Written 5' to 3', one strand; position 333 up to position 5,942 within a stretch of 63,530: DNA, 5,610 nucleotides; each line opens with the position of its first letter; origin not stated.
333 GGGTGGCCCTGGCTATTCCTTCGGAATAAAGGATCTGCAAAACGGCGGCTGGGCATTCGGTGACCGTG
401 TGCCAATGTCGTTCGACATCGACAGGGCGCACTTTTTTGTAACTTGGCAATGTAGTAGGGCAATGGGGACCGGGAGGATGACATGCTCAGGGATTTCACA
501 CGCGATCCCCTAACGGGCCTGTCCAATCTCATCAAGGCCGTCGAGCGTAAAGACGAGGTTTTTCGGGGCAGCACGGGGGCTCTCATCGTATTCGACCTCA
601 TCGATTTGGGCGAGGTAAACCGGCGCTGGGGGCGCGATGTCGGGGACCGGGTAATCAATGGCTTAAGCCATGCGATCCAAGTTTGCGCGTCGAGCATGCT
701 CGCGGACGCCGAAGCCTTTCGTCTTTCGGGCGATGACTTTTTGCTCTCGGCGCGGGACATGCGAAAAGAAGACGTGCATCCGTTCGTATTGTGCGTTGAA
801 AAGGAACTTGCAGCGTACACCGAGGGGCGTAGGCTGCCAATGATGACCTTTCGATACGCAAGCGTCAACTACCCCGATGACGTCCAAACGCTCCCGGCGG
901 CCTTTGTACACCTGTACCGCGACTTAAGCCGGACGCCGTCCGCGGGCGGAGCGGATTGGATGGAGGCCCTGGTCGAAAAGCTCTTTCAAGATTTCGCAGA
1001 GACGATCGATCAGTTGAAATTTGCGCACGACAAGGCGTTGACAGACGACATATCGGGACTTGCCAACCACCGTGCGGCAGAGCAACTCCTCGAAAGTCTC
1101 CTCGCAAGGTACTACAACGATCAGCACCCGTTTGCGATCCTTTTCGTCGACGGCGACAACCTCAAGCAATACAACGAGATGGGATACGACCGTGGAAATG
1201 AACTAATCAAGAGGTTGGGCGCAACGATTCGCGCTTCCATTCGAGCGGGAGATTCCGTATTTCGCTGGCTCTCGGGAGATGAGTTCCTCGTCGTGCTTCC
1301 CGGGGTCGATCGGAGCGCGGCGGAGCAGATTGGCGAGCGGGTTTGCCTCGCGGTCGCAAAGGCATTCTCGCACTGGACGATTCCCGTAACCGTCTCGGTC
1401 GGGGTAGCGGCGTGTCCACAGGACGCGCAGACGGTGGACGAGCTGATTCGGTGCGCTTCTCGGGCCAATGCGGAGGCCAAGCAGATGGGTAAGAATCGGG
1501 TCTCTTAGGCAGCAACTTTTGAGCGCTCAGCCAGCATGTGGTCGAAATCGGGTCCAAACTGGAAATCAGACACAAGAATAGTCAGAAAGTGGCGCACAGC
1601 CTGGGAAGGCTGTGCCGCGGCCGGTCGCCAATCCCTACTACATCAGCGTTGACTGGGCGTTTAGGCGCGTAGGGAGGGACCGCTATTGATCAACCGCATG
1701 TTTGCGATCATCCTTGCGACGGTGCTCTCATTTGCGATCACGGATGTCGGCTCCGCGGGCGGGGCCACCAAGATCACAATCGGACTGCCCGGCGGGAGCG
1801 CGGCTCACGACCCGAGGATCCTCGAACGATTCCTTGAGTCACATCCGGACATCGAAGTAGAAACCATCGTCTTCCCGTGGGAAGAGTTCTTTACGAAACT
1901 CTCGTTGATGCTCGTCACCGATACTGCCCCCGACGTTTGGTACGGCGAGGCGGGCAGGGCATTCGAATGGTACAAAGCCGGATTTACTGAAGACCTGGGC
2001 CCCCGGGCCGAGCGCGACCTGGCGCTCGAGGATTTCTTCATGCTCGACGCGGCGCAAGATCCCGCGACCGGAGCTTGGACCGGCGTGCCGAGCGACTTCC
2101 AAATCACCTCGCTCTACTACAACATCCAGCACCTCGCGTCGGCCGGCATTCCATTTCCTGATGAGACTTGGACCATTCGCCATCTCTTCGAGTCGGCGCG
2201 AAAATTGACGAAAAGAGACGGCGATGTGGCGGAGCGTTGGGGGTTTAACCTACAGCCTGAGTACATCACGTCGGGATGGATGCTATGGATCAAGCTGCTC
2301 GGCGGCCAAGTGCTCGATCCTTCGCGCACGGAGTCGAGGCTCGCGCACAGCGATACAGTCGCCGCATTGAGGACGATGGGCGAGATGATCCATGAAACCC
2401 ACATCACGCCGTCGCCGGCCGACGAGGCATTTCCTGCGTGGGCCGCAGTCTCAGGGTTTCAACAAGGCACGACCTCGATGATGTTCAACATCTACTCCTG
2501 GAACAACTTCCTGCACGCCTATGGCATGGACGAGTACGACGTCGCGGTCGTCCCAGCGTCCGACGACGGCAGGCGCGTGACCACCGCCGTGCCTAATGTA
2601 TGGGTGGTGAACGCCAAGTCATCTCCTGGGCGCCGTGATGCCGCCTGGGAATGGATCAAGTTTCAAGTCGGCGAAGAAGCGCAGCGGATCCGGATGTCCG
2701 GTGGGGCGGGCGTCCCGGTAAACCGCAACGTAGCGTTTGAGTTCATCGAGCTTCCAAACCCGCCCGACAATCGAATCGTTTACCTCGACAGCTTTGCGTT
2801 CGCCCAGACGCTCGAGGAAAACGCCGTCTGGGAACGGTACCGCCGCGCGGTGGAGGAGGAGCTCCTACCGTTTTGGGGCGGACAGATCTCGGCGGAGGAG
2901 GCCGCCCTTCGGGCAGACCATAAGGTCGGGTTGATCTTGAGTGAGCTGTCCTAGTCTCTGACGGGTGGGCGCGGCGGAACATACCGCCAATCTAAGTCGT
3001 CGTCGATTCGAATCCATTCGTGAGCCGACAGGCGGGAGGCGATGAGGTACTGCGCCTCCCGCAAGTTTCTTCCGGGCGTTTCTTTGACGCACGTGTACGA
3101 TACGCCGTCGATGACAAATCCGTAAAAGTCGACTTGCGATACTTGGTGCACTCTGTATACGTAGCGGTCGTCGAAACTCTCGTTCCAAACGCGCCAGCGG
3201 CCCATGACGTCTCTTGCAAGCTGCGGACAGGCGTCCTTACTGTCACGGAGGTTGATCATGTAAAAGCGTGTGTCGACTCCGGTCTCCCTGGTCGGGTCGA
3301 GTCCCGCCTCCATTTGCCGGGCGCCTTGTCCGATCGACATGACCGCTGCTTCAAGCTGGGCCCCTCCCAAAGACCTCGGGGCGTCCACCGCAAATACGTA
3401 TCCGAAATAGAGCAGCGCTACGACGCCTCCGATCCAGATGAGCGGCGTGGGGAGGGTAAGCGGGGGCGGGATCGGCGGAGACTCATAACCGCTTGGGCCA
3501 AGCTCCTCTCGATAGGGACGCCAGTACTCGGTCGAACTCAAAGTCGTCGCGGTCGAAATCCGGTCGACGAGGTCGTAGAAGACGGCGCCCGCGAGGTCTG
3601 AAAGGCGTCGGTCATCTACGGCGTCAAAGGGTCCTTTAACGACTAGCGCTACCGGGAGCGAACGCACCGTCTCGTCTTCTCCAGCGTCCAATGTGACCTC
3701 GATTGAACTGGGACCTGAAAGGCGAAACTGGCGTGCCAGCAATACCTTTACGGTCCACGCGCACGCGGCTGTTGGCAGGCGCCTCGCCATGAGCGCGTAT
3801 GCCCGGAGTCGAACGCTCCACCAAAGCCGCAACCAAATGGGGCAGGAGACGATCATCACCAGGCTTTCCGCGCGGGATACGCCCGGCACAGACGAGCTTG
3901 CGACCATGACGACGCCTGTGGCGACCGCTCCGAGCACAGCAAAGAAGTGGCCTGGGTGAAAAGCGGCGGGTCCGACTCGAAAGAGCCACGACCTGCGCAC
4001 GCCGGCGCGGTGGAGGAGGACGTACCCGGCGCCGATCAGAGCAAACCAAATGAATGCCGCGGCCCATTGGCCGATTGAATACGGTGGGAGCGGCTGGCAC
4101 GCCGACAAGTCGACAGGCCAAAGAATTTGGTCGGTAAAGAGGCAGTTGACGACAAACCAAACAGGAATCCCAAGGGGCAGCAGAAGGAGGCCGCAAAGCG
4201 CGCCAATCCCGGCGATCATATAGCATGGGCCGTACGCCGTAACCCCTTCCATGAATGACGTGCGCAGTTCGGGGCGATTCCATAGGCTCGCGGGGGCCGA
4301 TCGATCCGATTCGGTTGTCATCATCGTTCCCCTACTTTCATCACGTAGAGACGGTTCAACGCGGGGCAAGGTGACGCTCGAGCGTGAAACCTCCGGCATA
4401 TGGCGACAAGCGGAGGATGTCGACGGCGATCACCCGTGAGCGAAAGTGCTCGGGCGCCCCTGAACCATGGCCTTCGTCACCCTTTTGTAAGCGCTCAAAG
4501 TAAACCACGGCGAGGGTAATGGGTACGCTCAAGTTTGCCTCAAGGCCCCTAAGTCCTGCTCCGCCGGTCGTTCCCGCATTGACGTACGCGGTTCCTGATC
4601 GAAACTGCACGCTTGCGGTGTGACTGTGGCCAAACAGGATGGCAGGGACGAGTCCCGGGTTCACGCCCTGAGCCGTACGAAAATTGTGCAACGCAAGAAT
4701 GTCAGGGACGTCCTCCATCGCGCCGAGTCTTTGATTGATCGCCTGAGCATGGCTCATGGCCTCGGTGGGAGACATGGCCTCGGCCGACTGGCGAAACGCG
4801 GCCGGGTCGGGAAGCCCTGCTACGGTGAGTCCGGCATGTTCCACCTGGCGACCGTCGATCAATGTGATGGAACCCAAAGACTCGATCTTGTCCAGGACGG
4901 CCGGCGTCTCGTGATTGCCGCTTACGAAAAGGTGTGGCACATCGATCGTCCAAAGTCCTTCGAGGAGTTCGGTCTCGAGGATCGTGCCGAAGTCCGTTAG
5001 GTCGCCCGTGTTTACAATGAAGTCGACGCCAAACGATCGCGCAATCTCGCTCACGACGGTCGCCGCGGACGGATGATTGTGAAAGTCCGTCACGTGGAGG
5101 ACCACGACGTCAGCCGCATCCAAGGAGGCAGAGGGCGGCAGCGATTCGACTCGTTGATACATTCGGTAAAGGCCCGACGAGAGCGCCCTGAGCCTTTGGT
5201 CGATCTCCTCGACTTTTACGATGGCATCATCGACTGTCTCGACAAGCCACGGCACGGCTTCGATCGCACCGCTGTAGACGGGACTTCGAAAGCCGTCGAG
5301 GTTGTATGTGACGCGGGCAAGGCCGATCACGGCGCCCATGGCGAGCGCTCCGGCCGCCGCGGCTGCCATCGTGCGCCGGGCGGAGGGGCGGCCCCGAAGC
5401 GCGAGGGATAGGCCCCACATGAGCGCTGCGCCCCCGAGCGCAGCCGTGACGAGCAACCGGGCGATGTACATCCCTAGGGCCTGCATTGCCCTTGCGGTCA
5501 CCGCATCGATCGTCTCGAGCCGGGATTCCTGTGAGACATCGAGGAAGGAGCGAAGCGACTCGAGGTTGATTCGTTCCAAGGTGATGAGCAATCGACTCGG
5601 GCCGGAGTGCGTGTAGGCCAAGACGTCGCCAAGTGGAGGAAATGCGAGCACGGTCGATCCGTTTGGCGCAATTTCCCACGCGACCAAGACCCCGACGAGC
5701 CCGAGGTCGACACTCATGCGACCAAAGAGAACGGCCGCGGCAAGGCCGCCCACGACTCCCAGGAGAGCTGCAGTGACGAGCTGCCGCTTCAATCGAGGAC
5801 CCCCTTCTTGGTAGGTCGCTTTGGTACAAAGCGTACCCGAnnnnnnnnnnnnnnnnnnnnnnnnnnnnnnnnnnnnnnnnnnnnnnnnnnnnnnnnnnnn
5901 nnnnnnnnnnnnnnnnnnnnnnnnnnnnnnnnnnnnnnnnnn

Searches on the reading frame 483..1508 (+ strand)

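Call 70: search_protein_families(library=pfam, proteins=[window:483-1508:+], max_evalue=0.00001)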
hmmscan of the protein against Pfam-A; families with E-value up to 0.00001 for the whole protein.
window:483-1508:+ (341 aa): 1 family
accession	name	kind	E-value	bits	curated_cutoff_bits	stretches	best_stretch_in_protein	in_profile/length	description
PF00990.26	GGDEF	-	2e-40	138.6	23.8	2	185-339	1-161/161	Diguanylate cyclase, GGDEF domain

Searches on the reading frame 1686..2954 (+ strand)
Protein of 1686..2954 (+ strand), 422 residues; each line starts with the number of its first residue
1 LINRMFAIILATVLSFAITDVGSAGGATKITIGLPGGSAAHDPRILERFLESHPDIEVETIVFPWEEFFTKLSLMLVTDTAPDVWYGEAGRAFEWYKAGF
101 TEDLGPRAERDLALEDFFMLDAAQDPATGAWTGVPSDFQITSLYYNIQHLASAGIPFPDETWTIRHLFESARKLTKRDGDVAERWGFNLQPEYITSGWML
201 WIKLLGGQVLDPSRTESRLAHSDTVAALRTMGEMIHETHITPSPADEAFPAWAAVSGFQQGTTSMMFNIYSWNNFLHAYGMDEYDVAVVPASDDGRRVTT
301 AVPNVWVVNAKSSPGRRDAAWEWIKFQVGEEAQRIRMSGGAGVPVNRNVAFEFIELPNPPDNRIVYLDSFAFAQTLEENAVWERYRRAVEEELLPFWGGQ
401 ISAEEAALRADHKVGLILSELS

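Call 70: search_protein_families(library=pfam, proteins=[window:1686-2954:+], max_evalue=0.00001)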
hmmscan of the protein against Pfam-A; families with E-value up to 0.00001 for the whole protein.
window:1686-2954:+ (422 aa): 2 families
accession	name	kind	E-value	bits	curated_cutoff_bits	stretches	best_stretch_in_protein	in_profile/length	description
PF01547.30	SBP_bac_1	-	5.7e-21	76.2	26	1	45-333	13-306/307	Bacterial extracellular solute-binding protein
PF13416.11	SBP_bac_8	-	9e-21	75.3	27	1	46-350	3-266/279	Bacterial extracellular solute-binding protein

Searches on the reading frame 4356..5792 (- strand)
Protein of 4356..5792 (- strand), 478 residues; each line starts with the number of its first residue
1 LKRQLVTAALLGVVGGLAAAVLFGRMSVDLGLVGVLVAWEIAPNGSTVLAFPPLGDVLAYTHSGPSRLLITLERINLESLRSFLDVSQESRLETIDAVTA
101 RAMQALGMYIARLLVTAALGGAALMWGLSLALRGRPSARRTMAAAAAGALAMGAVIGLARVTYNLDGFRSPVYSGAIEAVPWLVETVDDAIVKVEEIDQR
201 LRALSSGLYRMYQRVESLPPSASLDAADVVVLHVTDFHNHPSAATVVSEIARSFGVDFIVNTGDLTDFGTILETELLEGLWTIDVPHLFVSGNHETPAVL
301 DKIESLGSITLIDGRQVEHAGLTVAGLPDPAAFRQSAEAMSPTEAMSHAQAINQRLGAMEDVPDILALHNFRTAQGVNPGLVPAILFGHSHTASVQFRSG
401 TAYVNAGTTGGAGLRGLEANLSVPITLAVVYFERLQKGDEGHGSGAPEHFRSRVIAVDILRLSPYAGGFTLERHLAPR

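Call 70: search_protein_families(library=pfam, proteins=[window:4356-5792:-], max_evalue=0.00001)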
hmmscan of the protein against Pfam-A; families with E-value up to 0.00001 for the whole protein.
window:4356-5792:- (478 aa): 2 families
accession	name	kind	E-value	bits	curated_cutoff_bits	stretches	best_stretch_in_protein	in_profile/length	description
PF12850.12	Metallophos_2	-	1.4e-09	38.6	27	1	231-412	3-138/154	Calcineurin-like phosphoesterase superfamily domain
PF00149.33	Metallophos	-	3.6e-09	37.8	21.5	1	231-391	3-189/191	Calcineurin-like phosphoesterase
